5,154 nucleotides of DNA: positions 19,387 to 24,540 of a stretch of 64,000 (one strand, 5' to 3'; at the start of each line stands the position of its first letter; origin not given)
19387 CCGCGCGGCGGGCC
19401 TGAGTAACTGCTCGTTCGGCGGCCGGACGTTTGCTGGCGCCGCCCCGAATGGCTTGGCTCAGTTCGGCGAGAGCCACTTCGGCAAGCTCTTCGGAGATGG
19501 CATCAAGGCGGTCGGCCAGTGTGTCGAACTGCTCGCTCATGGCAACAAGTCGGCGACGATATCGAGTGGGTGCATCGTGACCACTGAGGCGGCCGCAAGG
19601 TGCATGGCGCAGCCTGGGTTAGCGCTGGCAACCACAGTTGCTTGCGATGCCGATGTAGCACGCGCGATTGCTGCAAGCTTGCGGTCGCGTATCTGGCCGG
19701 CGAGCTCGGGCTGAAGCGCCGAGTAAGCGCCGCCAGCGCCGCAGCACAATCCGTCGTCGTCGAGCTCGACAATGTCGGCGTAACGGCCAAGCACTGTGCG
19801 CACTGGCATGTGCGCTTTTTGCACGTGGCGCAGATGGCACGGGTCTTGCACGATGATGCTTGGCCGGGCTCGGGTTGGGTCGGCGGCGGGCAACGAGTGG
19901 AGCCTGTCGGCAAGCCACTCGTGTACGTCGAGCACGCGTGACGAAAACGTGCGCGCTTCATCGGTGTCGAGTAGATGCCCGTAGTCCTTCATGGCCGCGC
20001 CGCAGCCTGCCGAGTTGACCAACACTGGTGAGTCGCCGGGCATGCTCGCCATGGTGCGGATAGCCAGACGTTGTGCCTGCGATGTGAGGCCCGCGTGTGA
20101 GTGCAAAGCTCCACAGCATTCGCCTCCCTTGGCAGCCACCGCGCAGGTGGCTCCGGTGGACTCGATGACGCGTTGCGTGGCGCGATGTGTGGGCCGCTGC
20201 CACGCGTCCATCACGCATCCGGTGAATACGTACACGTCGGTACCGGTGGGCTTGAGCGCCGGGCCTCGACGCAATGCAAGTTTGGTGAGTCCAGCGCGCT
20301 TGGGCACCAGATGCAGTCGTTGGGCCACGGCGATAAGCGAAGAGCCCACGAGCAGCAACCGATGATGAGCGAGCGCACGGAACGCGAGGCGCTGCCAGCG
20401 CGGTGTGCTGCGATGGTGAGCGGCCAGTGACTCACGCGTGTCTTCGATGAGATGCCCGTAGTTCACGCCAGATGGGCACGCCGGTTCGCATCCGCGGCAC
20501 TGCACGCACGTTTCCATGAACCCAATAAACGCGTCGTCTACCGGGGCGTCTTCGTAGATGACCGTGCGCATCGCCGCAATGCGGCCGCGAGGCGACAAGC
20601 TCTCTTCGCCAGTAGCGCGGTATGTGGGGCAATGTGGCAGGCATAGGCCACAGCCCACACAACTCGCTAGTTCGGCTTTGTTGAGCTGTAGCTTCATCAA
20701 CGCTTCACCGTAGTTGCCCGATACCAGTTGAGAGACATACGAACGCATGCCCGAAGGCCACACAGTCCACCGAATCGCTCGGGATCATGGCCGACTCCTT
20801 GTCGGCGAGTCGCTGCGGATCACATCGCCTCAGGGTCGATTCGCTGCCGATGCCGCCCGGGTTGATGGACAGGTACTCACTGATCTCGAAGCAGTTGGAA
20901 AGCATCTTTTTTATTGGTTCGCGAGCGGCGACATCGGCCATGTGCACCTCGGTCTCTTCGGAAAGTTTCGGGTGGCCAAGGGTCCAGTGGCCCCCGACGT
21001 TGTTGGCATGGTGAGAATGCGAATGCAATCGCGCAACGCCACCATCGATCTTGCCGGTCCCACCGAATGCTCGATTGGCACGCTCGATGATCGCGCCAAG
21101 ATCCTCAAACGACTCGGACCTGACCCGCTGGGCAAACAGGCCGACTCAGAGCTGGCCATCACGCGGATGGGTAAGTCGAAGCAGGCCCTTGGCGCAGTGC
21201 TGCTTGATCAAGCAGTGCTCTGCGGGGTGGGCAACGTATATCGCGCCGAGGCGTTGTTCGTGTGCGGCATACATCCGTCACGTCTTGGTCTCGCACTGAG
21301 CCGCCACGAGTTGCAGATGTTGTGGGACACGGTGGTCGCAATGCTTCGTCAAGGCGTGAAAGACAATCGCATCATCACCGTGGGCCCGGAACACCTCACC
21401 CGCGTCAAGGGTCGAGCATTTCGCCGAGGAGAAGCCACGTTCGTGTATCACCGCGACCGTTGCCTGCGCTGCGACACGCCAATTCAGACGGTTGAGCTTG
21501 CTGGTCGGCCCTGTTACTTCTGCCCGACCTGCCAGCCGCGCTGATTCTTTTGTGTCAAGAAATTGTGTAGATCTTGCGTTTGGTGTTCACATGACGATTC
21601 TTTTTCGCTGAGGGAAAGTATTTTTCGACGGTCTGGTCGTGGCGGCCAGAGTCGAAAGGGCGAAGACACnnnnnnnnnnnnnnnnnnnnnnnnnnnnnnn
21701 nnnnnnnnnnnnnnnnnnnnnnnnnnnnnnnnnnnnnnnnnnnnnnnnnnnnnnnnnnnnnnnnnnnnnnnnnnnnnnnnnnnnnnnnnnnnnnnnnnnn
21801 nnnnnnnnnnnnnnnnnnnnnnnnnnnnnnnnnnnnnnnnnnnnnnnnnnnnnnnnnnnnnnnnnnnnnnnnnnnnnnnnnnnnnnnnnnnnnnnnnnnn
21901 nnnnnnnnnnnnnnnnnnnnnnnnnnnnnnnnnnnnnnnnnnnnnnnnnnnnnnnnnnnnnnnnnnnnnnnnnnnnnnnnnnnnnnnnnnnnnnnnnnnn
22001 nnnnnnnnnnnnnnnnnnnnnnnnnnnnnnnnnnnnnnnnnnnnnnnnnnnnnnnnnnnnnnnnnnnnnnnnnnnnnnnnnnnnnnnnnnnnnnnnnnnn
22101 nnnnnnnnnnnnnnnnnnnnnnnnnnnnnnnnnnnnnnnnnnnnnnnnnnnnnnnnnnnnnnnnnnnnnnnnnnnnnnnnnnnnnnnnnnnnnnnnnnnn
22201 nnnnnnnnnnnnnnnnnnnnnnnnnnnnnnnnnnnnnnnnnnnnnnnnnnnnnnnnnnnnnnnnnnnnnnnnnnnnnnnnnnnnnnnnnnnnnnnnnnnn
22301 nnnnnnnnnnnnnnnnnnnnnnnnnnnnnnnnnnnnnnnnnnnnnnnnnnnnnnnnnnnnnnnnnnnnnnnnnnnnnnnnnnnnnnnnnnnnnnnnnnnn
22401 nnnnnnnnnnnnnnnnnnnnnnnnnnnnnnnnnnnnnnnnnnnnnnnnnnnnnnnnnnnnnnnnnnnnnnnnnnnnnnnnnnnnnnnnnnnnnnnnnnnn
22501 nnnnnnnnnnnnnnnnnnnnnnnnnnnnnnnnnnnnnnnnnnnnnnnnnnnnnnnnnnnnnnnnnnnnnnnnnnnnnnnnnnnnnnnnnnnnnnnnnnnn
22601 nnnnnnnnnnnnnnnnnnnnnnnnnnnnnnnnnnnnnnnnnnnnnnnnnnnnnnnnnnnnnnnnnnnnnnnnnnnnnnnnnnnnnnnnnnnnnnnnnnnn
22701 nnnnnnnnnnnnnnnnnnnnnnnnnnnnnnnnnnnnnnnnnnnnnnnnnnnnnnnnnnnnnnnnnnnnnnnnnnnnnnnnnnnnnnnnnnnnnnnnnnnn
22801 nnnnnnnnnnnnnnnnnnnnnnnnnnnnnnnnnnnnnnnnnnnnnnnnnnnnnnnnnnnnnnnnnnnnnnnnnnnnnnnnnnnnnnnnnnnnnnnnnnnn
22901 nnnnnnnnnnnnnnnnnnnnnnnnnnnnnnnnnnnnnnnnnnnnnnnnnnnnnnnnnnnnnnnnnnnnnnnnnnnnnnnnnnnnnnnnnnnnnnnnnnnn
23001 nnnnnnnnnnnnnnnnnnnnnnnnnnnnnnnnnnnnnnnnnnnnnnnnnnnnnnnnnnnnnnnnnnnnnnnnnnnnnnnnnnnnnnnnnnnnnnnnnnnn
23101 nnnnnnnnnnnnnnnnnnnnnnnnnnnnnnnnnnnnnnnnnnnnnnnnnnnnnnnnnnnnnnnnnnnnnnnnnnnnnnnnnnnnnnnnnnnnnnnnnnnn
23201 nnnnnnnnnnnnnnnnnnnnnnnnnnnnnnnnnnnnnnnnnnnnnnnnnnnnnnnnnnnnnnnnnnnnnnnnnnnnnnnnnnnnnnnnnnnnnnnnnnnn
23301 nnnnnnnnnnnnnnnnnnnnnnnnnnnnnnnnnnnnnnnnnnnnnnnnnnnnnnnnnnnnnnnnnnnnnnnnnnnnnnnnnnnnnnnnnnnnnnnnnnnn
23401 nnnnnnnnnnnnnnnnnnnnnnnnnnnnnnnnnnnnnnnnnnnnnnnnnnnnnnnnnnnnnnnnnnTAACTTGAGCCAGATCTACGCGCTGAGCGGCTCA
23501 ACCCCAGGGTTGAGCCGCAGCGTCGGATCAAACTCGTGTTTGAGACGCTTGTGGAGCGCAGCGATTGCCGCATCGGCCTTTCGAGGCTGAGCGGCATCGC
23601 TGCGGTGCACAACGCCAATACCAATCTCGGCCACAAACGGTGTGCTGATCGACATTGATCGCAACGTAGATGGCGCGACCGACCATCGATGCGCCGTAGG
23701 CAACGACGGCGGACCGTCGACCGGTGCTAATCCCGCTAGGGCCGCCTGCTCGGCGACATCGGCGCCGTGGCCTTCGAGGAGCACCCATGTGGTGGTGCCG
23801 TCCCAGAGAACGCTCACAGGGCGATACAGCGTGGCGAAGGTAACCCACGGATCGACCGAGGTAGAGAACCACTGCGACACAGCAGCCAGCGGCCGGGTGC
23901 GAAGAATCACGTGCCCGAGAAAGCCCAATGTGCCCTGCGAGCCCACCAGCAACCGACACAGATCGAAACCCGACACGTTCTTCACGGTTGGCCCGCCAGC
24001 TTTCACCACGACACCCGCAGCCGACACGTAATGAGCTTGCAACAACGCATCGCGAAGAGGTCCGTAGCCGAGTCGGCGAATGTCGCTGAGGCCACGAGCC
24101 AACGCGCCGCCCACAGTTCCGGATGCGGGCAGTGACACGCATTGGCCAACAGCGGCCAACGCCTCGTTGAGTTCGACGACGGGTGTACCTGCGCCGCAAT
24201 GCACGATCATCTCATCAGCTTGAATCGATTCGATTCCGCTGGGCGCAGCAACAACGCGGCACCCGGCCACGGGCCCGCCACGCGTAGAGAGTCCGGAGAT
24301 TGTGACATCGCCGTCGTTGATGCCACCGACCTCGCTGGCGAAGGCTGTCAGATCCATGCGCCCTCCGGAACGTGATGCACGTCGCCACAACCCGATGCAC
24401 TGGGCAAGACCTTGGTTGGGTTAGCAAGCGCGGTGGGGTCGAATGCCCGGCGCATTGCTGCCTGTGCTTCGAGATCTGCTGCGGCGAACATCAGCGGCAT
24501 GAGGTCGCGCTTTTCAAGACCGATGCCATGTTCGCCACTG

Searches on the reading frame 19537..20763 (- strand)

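Call 25: search_protein_families(library=pfam, proteins=[window:19537-20763:-], max_evalue=0.001)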
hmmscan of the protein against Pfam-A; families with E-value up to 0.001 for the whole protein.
window:19537-20763:- (408 aa): 13 families
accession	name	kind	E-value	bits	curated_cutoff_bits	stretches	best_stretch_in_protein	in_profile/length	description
PF02754.22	CCG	-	5.1e-20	71.8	20.6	2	178-259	2-85/85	Cysteine-rich domain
PF13183.11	Fer4_8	-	5.5e-13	49.7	27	1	31-100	1-68/68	4Fe-4S dicluster domain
PF13534.11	Fer4_17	-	3e-10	40.9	22.2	1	34-101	1-61/61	4Fe-4S dicluster domain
PF12838.12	Fer4_7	-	1.8e-08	35.2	27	1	34-100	1-52/52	4Fe-4S dicluster domain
PF13187.11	Fer4_9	-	1.1e-06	29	27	1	35-99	2-50/52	4Fe-4S dicluster domain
PF13484.11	Fer4_16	-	5.4e-06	27.5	30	1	35-98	2-65/66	4Fe-4S double cluster binding domain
PF12837.12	Fer4_6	-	8.4e-06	25.9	25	0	83-100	6-23/24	4Fe-4S binding domain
PF00037.32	Fer4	-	3.6e-05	23.8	21.1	0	34-47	7-20/24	4Fe-4S binding domain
PF13237.11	Fer4_10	-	3.8e-05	24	25.5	0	31-97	5-53/53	4Fe-4S dicluster domain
PF12797.12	Fer4_2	-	5.1e-05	23.4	24.5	0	32-47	7-22/22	4Fe-4S binding domain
PF14697.11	Fer4_21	-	5.3e-05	23.7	35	0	32-47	38-53/59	4Fe-4S dicluster domain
PF12800.12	Fer4_4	-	8.2e-05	23.1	24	0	84-99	2-17/17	4Fe-4S binding domain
PF25160.1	LdpA_Fe-S-bd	-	0.00076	19.6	27.6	0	32-49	25-42/49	LdpA Fe-S cluster-binding domain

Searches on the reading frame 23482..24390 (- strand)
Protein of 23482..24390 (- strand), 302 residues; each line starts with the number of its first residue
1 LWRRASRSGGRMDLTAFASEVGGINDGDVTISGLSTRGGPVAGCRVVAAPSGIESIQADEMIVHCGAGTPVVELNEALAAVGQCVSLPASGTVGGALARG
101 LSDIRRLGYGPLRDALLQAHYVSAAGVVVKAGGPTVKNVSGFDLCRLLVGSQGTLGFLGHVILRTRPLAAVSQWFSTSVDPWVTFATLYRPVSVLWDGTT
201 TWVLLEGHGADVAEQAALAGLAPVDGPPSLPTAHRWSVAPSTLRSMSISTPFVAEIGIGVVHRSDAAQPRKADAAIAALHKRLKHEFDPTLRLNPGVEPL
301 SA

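Call 9: search_protein_families(library=pfam, proteins=[window:23482-24390:-], max_evalue=0.001)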
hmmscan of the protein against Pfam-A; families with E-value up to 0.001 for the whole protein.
window:23482-24390:- (302 aa): 1 family
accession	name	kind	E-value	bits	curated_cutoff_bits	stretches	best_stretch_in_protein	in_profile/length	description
PF01565.28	FAD_binding_4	-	5.8e-11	42.7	26.4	1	51-131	54-138/139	FAD binding domain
